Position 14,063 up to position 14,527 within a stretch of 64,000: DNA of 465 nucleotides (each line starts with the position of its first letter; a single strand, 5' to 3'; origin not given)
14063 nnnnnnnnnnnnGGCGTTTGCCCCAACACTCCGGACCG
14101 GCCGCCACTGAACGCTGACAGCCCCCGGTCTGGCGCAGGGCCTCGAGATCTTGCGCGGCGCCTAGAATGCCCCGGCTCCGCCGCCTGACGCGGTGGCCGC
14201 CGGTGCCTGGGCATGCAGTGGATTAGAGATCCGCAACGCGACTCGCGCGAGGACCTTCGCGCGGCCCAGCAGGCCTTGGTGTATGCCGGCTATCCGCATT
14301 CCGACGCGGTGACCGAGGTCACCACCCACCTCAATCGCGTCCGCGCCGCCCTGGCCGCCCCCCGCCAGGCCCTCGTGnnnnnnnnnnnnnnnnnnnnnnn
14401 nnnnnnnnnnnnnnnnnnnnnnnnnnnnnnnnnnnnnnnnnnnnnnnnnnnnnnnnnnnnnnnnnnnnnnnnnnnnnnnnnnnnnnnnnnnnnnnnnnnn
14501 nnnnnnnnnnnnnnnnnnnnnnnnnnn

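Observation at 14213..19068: Tandem array of a paralogous membrane-protein family, one copy truncated and one destroyed by IS insertion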

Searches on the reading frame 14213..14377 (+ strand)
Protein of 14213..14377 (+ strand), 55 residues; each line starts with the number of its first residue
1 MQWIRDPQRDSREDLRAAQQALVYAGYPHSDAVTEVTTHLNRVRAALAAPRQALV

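Call 74: search_protein_families(library=pfam, proteins=[window:14213-14377:+], max_evalue=1)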
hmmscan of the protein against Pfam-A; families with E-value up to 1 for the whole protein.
seq(55 aa): 1 family
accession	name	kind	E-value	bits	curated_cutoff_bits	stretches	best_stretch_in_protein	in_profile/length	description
PF25472.1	DUF7902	-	0.081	13.6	26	1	31-52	63-84/85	Domain of unknown function (DUF7902)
